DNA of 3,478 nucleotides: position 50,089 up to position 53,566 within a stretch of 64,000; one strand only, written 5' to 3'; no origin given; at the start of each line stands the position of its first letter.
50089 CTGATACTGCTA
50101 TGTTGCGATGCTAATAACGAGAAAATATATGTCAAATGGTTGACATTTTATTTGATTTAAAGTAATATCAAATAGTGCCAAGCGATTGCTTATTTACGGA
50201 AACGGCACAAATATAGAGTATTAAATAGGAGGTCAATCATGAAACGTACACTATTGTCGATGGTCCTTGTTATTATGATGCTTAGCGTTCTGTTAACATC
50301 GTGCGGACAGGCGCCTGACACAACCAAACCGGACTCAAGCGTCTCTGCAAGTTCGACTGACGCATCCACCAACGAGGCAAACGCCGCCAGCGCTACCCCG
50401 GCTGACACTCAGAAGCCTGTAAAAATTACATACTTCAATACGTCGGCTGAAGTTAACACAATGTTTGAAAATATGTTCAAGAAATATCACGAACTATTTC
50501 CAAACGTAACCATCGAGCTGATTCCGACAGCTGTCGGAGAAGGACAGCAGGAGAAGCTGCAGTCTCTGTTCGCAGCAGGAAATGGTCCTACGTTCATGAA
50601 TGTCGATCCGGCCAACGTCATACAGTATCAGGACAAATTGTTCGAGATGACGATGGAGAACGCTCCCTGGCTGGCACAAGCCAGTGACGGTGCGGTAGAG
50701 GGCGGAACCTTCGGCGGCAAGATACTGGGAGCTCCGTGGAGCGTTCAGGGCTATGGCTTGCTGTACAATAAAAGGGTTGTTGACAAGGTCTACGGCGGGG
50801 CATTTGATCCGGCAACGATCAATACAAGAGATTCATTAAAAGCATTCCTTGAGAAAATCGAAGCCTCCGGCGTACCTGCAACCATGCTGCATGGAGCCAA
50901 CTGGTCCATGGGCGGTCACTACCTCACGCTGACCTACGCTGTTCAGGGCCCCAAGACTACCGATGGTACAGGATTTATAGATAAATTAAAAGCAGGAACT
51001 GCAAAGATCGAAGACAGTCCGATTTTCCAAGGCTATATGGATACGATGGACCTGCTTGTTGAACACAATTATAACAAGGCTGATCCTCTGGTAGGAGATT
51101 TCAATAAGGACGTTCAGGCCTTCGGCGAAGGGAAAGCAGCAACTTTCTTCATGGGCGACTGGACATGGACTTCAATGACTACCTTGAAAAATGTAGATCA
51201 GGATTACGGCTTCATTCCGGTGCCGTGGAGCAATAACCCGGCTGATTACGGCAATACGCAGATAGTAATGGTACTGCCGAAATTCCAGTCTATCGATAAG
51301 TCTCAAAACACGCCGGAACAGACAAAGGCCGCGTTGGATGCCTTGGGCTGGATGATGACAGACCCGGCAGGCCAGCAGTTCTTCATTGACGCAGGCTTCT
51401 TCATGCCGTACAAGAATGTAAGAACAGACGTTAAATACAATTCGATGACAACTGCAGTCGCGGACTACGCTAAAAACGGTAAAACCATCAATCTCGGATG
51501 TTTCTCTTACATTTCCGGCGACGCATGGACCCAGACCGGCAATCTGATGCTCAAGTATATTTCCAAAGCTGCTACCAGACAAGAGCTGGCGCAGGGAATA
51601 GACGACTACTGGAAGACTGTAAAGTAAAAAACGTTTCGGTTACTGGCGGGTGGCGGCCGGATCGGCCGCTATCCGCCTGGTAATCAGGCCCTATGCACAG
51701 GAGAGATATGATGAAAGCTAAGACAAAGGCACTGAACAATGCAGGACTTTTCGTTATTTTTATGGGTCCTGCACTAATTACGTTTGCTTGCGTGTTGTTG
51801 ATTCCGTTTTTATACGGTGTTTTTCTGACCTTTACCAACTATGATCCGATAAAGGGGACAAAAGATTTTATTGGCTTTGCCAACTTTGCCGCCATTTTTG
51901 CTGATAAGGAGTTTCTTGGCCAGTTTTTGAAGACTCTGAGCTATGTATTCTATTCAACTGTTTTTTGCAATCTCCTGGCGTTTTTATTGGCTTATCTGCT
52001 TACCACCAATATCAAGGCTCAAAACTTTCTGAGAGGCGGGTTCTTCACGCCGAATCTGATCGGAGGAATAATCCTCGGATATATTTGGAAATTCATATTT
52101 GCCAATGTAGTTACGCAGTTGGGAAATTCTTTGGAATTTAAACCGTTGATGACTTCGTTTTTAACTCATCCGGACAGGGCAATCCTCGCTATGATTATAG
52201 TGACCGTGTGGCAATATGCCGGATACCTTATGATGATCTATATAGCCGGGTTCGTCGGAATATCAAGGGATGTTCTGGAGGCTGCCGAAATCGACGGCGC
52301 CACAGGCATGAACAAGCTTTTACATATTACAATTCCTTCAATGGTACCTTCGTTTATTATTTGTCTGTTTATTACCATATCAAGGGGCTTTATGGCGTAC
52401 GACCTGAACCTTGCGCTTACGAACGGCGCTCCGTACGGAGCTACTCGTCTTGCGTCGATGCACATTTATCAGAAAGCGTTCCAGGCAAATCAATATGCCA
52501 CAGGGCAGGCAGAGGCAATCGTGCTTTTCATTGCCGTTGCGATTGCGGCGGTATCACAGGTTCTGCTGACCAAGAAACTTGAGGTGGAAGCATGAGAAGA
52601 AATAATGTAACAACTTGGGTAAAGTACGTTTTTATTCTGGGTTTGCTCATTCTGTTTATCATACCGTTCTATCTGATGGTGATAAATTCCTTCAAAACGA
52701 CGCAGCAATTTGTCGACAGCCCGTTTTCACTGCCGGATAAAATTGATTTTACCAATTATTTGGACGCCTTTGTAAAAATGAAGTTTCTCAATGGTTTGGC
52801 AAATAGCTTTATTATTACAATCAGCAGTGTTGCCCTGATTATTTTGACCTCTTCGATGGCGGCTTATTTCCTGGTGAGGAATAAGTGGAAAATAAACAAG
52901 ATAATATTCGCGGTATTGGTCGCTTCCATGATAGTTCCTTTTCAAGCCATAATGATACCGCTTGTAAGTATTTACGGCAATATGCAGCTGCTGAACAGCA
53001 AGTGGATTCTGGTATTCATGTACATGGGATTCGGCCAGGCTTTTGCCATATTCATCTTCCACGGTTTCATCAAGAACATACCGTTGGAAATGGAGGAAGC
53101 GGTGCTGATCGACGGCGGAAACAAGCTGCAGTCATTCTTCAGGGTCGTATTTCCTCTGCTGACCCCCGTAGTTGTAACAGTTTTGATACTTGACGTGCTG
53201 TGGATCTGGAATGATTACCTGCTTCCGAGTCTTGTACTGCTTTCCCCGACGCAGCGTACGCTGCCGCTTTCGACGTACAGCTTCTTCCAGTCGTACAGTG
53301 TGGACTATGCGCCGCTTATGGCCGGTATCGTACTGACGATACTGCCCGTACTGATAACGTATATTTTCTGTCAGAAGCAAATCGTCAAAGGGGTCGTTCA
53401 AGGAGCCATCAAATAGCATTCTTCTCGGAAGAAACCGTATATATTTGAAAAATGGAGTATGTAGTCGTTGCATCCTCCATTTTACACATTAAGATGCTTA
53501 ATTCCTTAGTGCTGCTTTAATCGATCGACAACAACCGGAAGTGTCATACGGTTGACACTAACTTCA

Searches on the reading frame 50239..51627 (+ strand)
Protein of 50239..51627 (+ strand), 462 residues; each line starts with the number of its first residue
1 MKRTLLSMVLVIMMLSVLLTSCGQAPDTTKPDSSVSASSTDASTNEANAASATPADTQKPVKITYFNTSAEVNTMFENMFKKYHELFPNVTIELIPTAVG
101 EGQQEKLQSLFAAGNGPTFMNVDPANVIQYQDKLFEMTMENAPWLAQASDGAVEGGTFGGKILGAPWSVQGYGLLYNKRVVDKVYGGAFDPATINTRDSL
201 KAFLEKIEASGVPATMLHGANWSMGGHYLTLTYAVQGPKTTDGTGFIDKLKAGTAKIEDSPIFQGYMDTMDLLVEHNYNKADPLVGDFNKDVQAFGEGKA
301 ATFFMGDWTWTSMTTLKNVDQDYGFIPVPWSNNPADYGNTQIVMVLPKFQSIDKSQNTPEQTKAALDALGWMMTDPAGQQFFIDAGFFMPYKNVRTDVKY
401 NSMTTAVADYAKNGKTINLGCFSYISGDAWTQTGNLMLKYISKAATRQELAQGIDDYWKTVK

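Call 4: search_protein_families(library=pfam, proteins=[window:50239-51627:+], max_evalue=0.01)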
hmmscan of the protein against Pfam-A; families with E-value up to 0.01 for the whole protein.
window:50239-51627:+ (462 aa): 0 families

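Call 5: search_protein_families(library=ncbifam, proteins=[window:50239-51627:+], max_evalue=0.01)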
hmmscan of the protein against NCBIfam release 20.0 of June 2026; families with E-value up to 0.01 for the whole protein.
window:50239-51627:+ (462 aa): 3 families
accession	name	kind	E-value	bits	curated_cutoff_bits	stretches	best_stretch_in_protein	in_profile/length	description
NF007011.0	PRK09474.1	equivalog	0.00019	20.4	291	1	102-329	68-274/396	maltose/maltodextrin ABC transporter substrate-binding protein MalE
NF040528.1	SP_0198_lipo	equivalog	0.0037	17.2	100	1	8-56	5-53/144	SP_0198 family lipoprotein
NF052551.1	EnvBioLpgNMYCTU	equivalog_domain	0.0059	16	250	1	7-68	5-66/227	envelope biogenesis lipoprotein LpqN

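Call 60: search_solved_structures(query=window:50239-51627:+, max_evalue=0.01)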
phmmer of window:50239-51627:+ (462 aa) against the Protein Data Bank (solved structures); distinct sequences matched with E-value up to 0.01: 13.
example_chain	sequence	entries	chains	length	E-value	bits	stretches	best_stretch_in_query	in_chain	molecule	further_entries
9xor_A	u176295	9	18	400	1.6e-35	126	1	64-461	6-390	maltose-binding protein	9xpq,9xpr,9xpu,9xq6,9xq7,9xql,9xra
2heu_A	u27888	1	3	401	5.6e-09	38.6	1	60-317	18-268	Sugar ABC transporter, sugar-binding protein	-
2hq0_A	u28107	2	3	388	6.2e-09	38.4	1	60-317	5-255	Sugar ABC transporter, sugar-binding protein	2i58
2hfb_A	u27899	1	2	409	6.3e-09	38.4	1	60-317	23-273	Sugar ABC transporter, sugar-binding protein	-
6pql_A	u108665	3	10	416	6.9e-09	38.3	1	60-317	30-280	ABC transporter sugar-binding protein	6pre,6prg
6dtq_A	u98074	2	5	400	7.5e-08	34.9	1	75-403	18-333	maltose-binding protein MalE3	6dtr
8xba_A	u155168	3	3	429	3.6e-07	32.6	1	55-338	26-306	XylA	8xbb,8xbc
7ehp_A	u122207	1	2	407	8.2e-07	31.4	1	75-330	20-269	chitin oligosaccahride binding protein NagB1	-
3zkk_A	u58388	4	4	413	6.9e-06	28.4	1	59-231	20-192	XOS BINDING PROTEIN | PUTATIVE SUGAR TRANSPORTER SOLUTE-BINDING PROTEIN | SUGAR TRANSPORTER SOLUTE-BINDING PROTEIN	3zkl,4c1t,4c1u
22hh_A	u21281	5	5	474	1.2e-05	27.6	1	28-177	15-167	Extracellular solute-binding protein family 1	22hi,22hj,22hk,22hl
2zyk_A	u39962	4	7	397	0.00023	23.3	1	75-196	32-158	Solute-binding protein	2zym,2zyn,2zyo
6rjy_A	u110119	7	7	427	0.00096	21.3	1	62-390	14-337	Arabino-oligosaccharids-binding protein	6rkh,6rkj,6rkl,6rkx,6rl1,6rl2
4g68_B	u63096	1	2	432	0.0023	20.1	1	37-211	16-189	ABC transporter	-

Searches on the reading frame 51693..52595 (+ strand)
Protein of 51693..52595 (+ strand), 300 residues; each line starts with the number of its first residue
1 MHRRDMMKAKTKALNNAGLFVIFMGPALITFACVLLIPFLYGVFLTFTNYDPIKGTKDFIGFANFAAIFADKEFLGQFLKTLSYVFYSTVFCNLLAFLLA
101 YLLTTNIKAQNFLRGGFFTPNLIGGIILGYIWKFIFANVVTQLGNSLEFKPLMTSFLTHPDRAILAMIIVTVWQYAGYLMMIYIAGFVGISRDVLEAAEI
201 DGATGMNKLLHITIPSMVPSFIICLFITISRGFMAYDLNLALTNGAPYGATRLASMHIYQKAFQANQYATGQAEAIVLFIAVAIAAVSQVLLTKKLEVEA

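Call 4: search_protein_families(library=pfam, proteins=[window:51693-52595:+], max_evalue=0.01)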
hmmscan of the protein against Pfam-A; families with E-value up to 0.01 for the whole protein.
window:51693-52595:+ (300 aa): 1 family
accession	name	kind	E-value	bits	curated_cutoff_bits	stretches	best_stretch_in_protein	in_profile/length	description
PF00528.27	BPD_transp_1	-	2e-10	41.2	26.4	1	93-295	33-181/184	Binding-protein-dependent transport system inner membrane component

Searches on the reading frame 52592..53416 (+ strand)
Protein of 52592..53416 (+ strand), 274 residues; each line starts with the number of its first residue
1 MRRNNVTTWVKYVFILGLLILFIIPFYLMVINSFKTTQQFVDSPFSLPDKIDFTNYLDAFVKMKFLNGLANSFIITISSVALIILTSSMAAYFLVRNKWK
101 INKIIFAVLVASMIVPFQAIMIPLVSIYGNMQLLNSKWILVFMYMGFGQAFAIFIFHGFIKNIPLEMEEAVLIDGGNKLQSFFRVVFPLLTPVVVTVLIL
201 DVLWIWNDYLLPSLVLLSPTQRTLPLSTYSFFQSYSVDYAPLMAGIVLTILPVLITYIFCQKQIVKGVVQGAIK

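Call 4: search_protein_families(library=pfam, proteins=[window:52592-53416:+], max_evalue=0.01)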
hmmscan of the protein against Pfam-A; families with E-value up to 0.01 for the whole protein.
window:52592-53416:+ (274 aa): 1 family
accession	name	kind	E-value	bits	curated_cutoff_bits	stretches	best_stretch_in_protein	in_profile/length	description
PF00528.27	BPD_transp_1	-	1.3e-18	67.8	26.4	1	84-259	2-174/184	Binding-protein-dependent transport system inner membrane component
